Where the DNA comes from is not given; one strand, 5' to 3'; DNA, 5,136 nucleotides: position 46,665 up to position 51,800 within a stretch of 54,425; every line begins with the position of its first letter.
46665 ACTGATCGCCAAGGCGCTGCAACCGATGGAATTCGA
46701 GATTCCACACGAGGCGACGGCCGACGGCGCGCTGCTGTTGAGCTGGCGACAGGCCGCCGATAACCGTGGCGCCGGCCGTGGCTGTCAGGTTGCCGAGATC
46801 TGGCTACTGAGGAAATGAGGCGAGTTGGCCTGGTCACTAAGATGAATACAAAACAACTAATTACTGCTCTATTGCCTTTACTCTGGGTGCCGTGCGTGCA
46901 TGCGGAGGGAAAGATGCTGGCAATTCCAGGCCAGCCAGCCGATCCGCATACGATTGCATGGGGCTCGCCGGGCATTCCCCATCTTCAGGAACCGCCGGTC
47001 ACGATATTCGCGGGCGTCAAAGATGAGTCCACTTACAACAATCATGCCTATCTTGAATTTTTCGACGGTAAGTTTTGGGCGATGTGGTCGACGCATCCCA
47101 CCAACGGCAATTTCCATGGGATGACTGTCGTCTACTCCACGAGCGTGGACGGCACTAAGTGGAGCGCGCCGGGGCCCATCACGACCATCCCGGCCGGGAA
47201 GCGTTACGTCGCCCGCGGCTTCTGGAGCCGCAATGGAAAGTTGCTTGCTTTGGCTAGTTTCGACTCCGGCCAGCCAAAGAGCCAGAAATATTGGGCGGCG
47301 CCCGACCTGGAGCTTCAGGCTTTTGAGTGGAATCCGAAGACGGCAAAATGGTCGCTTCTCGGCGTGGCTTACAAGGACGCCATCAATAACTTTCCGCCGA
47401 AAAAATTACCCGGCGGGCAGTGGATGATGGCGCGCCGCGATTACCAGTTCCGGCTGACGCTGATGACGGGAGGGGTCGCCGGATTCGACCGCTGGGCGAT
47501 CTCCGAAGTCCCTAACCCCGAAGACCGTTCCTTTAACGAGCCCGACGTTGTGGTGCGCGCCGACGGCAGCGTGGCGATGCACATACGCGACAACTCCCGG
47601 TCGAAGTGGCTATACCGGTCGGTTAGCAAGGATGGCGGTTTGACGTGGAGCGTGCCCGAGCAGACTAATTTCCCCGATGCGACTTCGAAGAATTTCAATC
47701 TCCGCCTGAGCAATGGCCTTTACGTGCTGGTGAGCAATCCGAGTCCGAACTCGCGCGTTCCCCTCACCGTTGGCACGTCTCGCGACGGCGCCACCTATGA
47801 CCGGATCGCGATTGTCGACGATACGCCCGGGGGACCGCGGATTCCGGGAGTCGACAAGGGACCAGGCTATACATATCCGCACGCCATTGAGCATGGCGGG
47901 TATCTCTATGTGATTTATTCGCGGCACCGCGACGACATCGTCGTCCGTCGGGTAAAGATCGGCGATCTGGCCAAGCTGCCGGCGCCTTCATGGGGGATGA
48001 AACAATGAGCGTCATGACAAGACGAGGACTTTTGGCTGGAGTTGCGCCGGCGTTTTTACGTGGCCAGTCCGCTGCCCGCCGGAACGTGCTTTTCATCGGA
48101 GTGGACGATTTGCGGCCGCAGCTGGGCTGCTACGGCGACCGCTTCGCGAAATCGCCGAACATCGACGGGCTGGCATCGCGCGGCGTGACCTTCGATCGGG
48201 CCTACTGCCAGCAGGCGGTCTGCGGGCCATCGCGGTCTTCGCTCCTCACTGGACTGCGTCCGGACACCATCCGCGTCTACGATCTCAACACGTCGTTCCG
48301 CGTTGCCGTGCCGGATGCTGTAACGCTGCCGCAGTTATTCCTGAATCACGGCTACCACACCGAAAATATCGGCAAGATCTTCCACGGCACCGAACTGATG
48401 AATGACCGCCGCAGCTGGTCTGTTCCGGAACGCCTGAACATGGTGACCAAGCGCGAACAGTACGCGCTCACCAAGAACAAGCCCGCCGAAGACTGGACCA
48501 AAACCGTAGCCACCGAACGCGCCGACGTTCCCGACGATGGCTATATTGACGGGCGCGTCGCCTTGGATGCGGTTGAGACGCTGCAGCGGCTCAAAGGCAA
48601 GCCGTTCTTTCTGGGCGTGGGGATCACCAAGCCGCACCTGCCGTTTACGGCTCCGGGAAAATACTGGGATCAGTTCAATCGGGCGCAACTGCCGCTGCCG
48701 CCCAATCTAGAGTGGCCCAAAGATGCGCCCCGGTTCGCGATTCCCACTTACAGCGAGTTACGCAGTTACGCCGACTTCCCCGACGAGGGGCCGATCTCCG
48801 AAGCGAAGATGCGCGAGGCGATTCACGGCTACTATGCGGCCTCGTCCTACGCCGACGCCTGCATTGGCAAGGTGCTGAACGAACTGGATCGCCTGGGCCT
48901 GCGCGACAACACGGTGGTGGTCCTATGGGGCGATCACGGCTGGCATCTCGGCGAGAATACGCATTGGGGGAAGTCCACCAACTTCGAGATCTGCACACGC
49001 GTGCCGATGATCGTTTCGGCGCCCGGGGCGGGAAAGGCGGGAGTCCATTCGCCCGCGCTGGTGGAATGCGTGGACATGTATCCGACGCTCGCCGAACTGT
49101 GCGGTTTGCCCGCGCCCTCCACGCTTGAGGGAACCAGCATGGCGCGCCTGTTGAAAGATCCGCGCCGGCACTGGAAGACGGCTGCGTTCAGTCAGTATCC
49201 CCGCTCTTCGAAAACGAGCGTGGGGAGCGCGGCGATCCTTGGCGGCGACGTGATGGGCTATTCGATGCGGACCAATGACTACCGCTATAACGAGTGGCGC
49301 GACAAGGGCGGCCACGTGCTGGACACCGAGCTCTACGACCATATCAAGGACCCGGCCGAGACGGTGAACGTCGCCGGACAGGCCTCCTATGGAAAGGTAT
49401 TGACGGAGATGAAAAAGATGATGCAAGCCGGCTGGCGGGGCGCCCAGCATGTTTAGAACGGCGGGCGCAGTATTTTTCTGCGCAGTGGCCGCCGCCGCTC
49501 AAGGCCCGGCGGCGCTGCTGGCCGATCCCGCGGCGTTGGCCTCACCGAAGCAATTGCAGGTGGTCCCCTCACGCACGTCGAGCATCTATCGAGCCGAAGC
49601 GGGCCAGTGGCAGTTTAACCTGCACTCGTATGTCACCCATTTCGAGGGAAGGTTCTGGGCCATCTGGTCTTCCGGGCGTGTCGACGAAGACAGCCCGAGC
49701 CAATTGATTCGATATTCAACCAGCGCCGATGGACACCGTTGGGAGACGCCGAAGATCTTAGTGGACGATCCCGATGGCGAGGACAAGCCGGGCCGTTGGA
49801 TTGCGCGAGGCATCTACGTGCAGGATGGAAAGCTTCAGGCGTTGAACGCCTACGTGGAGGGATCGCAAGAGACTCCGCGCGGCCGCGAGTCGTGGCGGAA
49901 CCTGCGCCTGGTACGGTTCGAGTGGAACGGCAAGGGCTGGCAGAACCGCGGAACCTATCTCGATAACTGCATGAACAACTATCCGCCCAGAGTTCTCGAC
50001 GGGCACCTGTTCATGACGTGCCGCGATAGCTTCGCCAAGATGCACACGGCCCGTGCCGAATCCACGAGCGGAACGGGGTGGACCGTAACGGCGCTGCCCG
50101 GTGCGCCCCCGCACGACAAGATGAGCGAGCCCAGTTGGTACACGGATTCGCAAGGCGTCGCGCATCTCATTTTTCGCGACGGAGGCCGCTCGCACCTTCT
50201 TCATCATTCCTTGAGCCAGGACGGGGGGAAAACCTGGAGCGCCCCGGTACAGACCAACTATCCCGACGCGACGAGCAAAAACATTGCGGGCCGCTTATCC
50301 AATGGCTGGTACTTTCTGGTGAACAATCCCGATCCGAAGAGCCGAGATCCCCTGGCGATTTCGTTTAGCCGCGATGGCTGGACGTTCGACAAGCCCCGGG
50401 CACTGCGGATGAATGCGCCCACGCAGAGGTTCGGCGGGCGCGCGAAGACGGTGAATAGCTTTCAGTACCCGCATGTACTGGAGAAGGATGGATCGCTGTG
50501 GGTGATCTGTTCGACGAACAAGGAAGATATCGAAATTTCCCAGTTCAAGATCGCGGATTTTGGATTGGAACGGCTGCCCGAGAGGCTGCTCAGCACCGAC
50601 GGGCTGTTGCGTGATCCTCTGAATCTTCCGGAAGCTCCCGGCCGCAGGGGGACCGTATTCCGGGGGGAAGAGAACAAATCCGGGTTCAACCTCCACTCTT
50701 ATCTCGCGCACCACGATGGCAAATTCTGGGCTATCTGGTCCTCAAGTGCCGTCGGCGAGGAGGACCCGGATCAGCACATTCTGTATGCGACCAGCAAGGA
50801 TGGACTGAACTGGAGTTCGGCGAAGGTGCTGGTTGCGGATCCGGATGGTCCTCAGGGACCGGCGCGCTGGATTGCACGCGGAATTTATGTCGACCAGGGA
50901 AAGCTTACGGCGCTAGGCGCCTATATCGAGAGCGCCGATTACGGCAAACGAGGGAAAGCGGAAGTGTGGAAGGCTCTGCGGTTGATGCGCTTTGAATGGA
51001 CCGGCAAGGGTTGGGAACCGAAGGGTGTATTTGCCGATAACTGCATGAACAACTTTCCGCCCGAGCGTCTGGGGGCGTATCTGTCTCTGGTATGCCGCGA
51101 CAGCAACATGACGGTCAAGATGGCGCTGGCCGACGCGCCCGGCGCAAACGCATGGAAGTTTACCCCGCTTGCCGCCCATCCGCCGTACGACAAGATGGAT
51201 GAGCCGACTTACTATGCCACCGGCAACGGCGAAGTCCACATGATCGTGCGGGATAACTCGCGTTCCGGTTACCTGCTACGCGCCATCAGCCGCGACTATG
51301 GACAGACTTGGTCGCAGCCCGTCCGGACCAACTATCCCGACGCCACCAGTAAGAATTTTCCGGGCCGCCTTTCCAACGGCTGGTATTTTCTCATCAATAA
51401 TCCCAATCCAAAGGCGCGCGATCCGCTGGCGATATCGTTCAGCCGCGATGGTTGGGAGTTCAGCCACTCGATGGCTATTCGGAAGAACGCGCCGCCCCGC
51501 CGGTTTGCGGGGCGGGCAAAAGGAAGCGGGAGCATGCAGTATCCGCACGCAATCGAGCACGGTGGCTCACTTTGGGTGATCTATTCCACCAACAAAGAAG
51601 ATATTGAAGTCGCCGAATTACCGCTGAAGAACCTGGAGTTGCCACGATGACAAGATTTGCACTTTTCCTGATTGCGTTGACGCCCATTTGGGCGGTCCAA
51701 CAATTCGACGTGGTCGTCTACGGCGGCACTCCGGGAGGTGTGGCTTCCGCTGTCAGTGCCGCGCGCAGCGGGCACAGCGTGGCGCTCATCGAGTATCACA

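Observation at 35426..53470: Eighteen-kb, ten-gene operon bracketed by paralogous exported flavoproteins and combining a CxxCH protein, DUF1501, three BNR propellers, a sulfatase and a large hydrolase: candidate novel oxidative glycan-processing system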

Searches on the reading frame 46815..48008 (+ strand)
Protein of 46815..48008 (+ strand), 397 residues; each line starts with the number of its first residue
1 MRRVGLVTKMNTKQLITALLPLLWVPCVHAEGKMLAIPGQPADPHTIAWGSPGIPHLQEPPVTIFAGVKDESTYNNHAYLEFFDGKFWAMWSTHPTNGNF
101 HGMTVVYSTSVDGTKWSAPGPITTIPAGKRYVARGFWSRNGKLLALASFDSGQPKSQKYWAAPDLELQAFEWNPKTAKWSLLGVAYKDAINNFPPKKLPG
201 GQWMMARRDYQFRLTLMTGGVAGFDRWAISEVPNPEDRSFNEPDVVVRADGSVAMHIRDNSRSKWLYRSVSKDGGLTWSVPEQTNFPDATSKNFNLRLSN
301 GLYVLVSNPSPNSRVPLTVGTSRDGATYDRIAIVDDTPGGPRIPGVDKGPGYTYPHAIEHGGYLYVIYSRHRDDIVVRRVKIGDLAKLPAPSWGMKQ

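Call 4: search_protein_families(library=pfam, proteins=[window:46815-48008:+], max_evalue=0.01)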
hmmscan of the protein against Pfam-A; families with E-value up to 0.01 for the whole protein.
window:46815-48008:+ (397 aa): 3 families
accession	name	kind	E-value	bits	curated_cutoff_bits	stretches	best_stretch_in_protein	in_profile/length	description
PF13088.12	BNR_2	-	3.3e-25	89.4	31.4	1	226-366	149-277/277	BNR repeat-like domain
PF24067.1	Beta-prop_BT_1020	-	0.001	19.1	27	1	71-120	46-95/236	BT_1020-like, N-terminal beta propeller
PF04616.20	Glyco_hydro_43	-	0.0037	17.1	32.2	0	79-141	71-132/288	Glycosyl hydrolases family 43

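Call 5: search_protein_families(library=ncbifam, proteins=[window:46815-48008:+], max_evalue=0.01)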
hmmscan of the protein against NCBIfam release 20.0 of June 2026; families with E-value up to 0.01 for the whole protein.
window:46815-48008:+ (397 aa): 0 families

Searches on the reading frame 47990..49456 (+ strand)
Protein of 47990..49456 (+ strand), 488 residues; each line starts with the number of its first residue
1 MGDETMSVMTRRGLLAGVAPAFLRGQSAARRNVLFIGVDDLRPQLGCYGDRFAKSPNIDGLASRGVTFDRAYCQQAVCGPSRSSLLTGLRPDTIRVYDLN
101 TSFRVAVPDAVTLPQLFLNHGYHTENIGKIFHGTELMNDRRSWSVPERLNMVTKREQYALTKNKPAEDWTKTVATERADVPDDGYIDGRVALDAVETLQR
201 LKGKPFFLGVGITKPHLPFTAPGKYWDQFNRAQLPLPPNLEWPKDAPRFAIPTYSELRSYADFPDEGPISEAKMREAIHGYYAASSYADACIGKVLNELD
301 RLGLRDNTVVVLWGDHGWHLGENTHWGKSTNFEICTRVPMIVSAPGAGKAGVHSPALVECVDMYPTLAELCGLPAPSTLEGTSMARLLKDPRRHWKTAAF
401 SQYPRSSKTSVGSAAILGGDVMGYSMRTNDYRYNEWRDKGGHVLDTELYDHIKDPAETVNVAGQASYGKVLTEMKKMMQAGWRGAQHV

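Call 4: search_protein_families(library=pfam, proteins=[window:47990-49456:+], max_evalue=0.01)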
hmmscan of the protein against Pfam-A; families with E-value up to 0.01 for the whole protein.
window:47990-49456:+ (488 aa): 4 families
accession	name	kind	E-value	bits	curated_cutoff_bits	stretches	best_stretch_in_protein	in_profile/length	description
PF00884.28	Sulfatase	-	2.3e-46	158.9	25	1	31-372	1-300/301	Sulfatase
PF16347.10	SGSH_C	-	5.9e-17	62.7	29.3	1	321-479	1-149/154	N-sulphoglucosamine sulphohydrolase, C-terminal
PF01663.27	Phosphodiest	-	4.7e-07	30.2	23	1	283-318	186-221/342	Type I phosphodiesterase / nucleotide pyrophosphatase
PF02995.22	DUF229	-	0.0052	16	25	1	277-323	302-348/496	Protein of unknown function (DUF229)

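Call 5: search_protein_families(library=ncbifam, proteins=[window:47990-49456:+], max_evalue=0.01)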
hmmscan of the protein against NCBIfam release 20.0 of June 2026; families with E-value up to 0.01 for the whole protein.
window:47990-49456:+ (488 aa): 7 families
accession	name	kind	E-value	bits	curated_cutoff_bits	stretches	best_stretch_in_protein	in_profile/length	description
NF010322.0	PRK13759.1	equivalog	1.6e-59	201.7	481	2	193-478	188-453/486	arylsulfatase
TIGR03417.1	chol_sulfatase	equivalog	4.2e-57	194.2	433.45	2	200-482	179-440/500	choline-sulfatase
NF045661.1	HdlasePehA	equivalog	4.7e-41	141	900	2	142-478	141-481/506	phosphoric/sulfuric ester hydrolase PehA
NF052527.1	Mn_arylsulf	exception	1.8e-31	109.6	850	2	193-478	186-448/479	manganese-dependent arylsulfatase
NF053595.1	LptchSynLtaSGpos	equivalog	8.6e-08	31.2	970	1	276-376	425-531/626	lipoteichoic acid synthase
NF038075.1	fam_STM4013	hypoth_equivalog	0.00016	21.3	250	1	275-340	194-256/261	STM4013/SEN3800 family hydrolase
NF038282.1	LapC_YejM_PbgA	exception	0.00048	18.5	825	1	272-352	405-483/584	LPS biosynthesis-modulating metalloenzyme YejM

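Call 24: search_solved_structures(query=window:48005-49456:+, max_evalue=1e-10)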
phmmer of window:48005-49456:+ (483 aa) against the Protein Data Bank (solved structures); distinct sequences matched with E-value up to 1e-10: 74 (the best 60 are shown).
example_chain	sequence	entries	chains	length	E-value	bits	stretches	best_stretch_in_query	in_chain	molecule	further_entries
6hhm_A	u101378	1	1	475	4.5e-104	352.5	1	20-475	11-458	Arylsulfatase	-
5fql_A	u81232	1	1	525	1.6e-71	245.1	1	25-343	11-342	IDURONATE-2-SULFATASE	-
6ioz_A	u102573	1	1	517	2.2e-71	244.6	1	27-342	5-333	Iduronate 2-sulfatase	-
5g2v_A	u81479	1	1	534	5.9e-39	137.7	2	268-474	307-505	N-ACETYLGLUCOSAMINE-6-SULFATASE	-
7oz8_AAA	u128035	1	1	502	4.1e-35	125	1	15-473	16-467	Choline-sulfatase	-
7lha_A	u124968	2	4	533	2.3e-33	119.2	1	24-472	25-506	Exo-L-galactose-6-sulfatase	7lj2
7p24_AAA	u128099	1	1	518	1.8e-32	116.3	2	268-474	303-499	Mucin-desulfating sulfatase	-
7snj_A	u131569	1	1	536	8.1e-32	114.2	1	24-474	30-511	Arylsulfatase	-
7sno_A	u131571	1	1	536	6.4e-31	111.2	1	24-474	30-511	Arylsulfatase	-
4upk_A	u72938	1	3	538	7.4e-31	111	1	196-403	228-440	PHOSPHONATE MONOESTER HYDROLASE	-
4upi_A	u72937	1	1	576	9.1e-31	110.7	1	163-401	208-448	SULFATASE FAMILY PROTEIN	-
6fny_A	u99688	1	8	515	2.6e-30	109.2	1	24-372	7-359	Choline-sulfatase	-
4upl_A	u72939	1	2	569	3e-30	109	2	164-404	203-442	SULFATASE FAMILY PROTEIN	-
6hr5_A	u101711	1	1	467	9.2e-30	107.4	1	24-470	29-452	Alpha-L-rhamnosidase/sulfatase (GH78)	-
7pth_A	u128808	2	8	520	8.4e-29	104.2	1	24-372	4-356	Choline sulfatase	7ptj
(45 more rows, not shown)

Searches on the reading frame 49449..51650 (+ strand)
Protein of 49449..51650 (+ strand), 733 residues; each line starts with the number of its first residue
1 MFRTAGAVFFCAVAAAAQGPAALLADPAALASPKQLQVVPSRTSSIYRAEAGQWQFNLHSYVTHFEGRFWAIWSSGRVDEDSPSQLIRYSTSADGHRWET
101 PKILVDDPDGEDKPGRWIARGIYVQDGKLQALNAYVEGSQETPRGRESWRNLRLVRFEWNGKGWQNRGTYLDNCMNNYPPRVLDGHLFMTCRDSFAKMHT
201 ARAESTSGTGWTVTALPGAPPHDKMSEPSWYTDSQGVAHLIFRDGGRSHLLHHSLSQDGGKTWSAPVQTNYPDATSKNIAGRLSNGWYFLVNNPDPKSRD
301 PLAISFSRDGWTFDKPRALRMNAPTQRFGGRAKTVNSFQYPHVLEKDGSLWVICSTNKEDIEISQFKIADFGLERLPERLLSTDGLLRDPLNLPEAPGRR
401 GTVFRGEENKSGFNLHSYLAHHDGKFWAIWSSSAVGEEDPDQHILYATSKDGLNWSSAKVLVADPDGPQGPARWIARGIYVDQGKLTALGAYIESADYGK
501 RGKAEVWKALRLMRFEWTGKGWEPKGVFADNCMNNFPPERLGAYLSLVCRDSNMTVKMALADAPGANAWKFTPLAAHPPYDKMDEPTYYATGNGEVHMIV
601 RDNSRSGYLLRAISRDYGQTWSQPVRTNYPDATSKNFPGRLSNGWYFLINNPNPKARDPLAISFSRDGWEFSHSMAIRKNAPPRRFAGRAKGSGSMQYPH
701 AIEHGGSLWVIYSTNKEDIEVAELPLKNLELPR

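Call 4: search_protein_families(library=pfam, proteins=[window:49449-51650:+], max_evalue=0.01)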
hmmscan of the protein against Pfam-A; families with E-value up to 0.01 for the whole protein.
window:49449-51650:+ (733 aa): 4 families
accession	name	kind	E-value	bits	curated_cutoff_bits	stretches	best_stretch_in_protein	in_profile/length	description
PF13088.12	BNR_2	-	1.2e-42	146.6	31.4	2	67-347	1-272/277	BNR repeat-like domain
PF24067.1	Beta-prop_BT_1020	-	2.4e-13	50.7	27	2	408-470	44-106/236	BT_1020-like, N-terminal beta propeller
PF04616.20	Glyco_hydro_43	-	9.7e-06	25.6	32.2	0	419-459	72-111/288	Glycosyl hydrolases family 43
PF02012.26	BNR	-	0.0017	18.5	27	0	256-264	3-11/12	BNR/Asp-box repeat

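Call 5: search_protein_families(library=ncbifam, proteins=[window:49449-51650:+], max_evalue=0.01)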
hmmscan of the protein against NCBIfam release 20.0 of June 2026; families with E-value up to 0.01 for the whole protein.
window:49449-51650:+ (733 aa): 0 families

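Call 11: search_solved_structures(query=window:49449-51650:+, max_evalue=1)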
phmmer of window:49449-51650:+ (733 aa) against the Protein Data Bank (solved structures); distinct sequences matched with E-value up to 1: 2.
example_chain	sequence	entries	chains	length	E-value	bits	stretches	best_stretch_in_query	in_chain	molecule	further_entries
5mqr_A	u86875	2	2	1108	5.1e-20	74.6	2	608-726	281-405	Beta-L-arabinobiosidase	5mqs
8z4q_A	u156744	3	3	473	0.65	11.4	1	399-449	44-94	Hydroquinone Dioxygenase PaD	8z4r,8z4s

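Call 43: search_solved_structures(query=window:49449-51650:+, max_evalue=0.001, show_alignments=1)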
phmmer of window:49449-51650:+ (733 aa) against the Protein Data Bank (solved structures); distinct sequences matched with E-value up to 0.001: 1.
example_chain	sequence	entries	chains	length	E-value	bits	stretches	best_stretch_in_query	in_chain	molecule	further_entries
5mqr_A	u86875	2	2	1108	5.1e-20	74.6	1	608-726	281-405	Beta-L-arabinobiosidase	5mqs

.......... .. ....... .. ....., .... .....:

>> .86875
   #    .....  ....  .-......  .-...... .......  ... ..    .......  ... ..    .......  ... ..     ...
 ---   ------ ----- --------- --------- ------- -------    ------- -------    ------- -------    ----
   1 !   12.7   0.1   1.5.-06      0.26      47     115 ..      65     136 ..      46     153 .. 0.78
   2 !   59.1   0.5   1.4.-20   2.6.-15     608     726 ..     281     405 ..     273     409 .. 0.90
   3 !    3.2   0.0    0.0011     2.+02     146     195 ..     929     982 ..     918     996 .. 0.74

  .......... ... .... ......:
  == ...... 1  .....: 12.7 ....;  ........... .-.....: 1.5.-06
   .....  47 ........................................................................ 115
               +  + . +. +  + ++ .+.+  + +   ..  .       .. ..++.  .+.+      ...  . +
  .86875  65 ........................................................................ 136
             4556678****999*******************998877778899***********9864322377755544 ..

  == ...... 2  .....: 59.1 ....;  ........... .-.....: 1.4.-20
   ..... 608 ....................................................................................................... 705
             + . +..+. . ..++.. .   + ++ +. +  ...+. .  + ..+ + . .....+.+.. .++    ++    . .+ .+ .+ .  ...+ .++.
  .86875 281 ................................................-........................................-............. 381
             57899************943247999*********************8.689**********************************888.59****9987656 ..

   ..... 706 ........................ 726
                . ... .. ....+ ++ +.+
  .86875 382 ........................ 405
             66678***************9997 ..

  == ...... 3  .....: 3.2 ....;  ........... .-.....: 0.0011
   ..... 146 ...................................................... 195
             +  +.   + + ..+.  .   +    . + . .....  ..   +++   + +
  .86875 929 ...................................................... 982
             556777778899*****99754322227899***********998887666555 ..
